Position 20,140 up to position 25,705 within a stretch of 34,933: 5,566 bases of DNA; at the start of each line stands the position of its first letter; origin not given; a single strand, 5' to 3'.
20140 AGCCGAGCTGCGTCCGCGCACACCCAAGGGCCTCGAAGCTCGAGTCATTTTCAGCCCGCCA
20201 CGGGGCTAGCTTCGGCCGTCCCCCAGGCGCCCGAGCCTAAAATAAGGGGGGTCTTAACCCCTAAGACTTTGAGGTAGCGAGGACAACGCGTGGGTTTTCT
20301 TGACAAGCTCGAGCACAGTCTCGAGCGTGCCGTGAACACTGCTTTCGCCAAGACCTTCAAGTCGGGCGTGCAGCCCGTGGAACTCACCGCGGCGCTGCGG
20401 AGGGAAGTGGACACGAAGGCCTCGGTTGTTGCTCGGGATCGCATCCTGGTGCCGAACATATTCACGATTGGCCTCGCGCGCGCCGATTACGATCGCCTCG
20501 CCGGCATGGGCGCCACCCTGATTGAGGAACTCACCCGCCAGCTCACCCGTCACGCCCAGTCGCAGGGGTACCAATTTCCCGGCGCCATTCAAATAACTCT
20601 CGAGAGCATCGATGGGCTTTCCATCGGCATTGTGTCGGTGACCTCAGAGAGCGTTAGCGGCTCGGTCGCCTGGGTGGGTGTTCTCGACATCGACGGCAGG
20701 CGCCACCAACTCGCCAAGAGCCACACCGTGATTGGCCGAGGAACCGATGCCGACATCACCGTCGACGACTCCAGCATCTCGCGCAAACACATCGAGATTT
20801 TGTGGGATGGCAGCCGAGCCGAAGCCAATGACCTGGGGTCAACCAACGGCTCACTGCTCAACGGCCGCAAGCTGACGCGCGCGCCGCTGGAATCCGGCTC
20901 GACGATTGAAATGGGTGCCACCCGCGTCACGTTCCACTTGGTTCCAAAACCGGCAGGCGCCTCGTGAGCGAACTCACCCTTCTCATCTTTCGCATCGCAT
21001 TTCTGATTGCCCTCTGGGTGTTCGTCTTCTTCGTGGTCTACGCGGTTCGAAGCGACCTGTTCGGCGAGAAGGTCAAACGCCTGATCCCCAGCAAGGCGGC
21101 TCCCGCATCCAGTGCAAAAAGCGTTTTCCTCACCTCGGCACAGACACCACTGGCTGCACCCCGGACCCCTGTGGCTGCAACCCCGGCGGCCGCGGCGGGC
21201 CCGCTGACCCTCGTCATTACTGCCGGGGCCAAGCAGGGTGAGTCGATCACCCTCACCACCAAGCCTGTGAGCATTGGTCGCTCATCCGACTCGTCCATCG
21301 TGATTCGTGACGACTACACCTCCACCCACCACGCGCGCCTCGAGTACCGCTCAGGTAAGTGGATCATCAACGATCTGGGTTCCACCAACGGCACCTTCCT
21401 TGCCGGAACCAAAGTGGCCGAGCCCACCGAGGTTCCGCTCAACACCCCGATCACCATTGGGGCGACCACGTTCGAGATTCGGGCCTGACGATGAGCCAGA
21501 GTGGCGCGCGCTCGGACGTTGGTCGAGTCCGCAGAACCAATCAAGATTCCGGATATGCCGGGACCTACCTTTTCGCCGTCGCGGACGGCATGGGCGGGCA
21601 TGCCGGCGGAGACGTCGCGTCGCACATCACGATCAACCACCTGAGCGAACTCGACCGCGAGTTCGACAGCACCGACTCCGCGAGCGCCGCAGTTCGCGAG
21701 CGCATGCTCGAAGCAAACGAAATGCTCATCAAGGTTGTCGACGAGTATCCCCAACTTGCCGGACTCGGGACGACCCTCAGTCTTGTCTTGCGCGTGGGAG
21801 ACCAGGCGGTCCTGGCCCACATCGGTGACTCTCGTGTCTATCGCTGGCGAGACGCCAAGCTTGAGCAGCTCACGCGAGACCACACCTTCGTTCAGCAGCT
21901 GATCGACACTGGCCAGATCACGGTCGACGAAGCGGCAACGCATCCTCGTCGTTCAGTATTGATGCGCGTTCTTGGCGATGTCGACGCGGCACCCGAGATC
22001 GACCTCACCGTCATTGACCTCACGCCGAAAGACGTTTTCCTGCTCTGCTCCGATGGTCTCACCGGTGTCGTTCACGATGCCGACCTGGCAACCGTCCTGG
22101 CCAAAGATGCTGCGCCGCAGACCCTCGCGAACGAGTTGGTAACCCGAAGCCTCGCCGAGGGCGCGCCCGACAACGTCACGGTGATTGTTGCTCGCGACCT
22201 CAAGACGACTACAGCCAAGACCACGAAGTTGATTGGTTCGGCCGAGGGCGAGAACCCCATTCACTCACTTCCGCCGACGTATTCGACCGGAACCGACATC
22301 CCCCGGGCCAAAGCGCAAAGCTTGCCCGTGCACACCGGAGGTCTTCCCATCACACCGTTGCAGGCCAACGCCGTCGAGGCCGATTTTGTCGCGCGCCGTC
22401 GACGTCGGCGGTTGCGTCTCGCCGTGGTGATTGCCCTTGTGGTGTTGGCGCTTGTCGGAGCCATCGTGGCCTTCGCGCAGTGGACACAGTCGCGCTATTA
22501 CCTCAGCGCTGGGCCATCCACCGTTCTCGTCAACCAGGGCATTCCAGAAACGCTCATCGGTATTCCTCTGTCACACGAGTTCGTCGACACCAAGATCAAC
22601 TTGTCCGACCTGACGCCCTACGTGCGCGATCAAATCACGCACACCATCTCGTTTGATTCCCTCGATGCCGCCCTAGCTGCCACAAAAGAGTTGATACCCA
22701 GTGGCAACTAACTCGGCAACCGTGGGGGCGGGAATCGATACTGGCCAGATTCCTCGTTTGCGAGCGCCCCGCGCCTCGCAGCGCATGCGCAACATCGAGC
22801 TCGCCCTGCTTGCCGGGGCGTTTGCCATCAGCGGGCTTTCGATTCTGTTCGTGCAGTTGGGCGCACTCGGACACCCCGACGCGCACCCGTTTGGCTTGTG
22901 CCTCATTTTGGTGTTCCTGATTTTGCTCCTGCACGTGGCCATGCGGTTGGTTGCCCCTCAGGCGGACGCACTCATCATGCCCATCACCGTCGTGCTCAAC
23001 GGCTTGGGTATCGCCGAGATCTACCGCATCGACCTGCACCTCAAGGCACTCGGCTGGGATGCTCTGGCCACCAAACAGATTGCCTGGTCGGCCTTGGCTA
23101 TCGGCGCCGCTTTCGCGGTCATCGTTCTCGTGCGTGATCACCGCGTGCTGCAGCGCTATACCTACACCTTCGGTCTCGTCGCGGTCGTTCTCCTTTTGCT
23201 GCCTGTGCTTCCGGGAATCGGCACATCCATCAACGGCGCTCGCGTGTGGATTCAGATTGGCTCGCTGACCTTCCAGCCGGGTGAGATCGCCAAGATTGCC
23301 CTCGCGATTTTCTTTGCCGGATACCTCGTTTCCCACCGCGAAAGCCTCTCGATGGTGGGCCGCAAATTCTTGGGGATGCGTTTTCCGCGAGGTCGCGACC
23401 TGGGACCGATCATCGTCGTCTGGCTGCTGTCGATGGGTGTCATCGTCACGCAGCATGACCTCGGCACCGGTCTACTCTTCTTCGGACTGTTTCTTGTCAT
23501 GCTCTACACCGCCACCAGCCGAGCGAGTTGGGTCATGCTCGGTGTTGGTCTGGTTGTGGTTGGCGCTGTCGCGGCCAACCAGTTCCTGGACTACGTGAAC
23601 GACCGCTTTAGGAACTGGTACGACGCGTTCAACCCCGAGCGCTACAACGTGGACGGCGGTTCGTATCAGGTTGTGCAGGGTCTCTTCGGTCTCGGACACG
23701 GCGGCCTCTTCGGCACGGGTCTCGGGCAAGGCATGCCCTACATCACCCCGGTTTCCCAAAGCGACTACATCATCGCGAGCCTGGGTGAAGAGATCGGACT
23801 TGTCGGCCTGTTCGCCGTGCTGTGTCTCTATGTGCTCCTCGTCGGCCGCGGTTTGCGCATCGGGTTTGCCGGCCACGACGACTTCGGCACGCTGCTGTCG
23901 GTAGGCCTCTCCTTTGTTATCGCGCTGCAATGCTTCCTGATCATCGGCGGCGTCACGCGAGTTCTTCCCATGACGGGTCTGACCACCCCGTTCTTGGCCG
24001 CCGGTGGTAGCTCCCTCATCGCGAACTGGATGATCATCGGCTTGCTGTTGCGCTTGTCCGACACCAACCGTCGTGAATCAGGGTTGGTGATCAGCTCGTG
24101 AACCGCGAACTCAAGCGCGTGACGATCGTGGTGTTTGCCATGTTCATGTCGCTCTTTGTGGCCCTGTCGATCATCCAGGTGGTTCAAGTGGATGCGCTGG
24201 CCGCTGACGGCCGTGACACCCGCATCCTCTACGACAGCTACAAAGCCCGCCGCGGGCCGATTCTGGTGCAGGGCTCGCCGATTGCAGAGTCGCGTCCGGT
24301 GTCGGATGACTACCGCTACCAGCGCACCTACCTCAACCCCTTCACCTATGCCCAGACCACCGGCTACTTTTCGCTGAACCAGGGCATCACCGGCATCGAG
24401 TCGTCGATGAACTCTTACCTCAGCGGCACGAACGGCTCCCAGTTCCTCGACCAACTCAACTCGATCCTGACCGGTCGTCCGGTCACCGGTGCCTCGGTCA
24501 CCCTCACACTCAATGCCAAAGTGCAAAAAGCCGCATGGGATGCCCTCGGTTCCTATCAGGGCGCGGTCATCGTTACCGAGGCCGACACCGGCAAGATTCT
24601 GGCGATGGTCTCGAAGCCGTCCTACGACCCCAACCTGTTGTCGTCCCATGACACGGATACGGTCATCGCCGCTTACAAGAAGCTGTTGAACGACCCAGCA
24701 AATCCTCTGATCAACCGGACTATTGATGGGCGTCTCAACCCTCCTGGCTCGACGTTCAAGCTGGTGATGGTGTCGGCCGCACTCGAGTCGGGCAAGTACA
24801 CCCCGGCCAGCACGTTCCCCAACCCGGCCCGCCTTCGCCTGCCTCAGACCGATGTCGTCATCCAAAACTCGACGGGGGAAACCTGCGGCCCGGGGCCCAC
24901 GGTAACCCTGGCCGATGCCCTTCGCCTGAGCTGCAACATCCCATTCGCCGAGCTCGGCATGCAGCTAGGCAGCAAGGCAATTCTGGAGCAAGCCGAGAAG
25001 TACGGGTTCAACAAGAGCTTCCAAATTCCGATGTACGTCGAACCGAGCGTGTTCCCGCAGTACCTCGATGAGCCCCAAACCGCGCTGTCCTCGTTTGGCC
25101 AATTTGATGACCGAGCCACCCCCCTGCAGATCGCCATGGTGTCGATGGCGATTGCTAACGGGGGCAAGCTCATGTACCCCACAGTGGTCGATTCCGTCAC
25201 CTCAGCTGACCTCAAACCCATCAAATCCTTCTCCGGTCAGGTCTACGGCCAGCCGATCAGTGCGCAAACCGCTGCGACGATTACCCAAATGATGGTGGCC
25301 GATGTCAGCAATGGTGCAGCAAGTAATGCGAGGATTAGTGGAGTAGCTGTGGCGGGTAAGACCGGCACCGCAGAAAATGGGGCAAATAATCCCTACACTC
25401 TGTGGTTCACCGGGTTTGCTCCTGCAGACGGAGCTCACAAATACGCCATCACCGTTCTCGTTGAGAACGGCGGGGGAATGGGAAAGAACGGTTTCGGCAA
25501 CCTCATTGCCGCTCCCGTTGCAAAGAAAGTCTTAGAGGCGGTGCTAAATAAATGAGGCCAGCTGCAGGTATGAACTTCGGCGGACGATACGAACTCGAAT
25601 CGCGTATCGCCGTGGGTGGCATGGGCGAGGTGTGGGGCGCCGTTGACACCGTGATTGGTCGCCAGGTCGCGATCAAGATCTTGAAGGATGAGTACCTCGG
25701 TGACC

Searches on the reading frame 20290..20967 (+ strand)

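Call 4: search_protein_families(library=pfam, proteins=[window:20290-20967:+], max_evalue=0.01)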
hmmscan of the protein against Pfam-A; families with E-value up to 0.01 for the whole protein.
window:20290-20967:+ (225 aa): 3 families
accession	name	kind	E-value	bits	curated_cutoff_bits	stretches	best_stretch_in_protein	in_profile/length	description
PF12401.13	FhaA_N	-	4.9e-35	120.9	25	1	4-117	1-114/115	FhaA, N-terminal domain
PF00498.31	FHA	-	7.5e-18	65.2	20.7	1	146-209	1-67/67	FHA domain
PF16697.10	Yop-YscD_cpl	-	2e-15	57.3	33.2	1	136-215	9-90/94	Inner membrane component of T3SS, cytoplasmic domain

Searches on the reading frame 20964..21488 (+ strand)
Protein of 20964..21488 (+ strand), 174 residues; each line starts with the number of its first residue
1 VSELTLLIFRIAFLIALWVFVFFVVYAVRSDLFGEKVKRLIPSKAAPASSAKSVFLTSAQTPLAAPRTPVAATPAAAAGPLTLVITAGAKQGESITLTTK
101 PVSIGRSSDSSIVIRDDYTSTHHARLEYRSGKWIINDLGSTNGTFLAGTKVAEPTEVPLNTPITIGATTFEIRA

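Call 4: search_protein_families(library=pfam, proteins=[window:20964-21488:+], max_evalue=0.01)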
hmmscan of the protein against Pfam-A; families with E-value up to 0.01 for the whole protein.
window:20964-21488:+ (174 aa): 2 families
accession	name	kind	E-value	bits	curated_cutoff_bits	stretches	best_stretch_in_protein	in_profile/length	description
PF00498.31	FHA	-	9.6e-18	64.8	20.7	1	102-166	1-67/67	FHA domain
PF16697.10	Yop-YscD_cpl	-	1.7e-16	60.6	33.2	1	86-173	3-91/94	Inner membrane component of T3SS, cytoplasmic domain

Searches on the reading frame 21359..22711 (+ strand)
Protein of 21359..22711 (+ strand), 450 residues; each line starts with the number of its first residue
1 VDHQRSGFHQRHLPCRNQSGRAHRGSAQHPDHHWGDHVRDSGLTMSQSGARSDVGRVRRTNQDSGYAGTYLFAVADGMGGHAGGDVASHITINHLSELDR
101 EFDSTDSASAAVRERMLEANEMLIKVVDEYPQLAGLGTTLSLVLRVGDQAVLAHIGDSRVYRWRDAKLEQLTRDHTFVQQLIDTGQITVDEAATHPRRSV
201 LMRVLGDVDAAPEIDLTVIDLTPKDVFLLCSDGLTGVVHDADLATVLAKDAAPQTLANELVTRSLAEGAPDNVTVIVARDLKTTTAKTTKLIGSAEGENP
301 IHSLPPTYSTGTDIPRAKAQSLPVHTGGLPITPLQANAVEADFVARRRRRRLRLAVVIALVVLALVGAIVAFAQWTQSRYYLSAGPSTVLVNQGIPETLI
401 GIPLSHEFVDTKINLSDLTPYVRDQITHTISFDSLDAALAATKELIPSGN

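Call 4: search_protein_families(library=pfam, proteins=[window:21359-22711:+], max_evalue=0.01)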
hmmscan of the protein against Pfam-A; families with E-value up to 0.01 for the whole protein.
window:21359-22711:+ (450 aa): 2 families
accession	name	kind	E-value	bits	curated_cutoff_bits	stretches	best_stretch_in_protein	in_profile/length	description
PF00481.26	PP2C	-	3.6e-14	53.5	20.3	2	61-176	26-141/255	Protein phosphatase 2C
PF13672.11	PP2C_2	-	2.8e-13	50.3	24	1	61-245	12-186/209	Protein phosphatase 2C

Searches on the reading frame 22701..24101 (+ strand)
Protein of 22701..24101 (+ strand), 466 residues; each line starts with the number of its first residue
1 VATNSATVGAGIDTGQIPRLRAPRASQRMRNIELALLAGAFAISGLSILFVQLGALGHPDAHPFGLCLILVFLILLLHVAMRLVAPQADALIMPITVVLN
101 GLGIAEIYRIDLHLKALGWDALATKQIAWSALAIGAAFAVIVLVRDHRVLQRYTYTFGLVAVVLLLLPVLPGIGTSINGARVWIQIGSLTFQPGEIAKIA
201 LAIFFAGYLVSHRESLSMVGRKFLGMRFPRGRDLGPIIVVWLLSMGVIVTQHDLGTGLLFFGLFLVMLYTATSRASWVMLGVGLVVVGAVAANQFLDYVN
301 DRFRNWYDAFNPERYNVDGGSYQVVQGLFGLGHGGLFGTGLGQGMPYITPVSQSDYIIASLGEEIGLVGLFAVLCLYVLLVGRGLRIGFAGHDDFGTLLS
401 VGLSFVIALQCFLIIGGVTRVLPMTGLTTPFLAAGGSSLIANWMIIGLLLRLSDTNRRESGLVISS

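Call 4: search_protein_families(library=pfam, proteins=[window:22701-24101:+], max_evalue=0.01)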
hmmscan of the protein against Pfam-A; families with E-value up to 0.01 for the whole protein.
window:22701-24101:+ (466 aa): 1 family
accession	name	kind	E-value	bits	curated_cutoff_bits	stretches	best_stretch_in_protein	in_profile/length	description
PF01098.24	FTSW_RODA_SPOVE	-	5.5e-74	249.7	26.4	1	94-456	5-354/356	Cell cycle protein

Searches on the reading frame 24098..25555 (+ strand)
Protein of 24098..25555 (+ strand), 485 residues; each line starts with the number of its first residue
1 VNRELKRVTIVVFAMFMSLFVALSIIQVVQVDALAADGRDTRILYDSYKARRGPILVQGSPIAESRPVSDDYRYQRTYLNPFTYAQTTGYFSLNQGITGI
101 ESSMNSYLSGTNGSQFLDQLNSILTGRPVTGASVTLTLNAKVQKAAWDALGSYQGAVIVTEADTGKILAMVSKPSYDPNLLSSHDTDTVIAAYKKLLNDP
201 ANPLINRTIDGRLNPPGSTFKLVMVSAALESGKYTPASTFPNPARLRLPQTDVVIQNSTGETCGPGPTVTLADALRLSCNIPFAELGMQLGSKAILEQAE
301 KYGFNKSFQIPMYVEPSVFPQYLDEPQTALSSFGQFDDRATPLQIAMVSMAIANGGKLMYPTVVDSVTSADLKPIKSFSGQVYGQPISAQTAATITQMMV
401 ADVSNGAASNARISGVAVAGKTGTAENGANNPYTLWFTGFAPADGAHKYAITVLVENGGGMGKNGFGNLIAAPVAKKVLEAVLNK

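Call 4: search_protein_families(library=pfam, proteins=[window:24098-25555:+], max_evalue=0.01)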
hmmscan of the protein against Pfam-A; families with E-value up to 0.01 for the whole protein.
window:24098-25555:+ (485 aa): 2 families
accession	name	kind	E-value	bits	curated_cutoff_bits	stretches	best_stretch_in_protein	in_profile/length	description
PF00905.27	Transpeptidase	-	4.9e-56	190.6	22.1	1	155-480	1-299/299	Penicillin binding protein transpeptidase domain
PF21922.1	PBP_dimer_2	-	9.4e-26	90.3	27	1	52-134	1-83/83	Penicillin binding protein A dimerisation domain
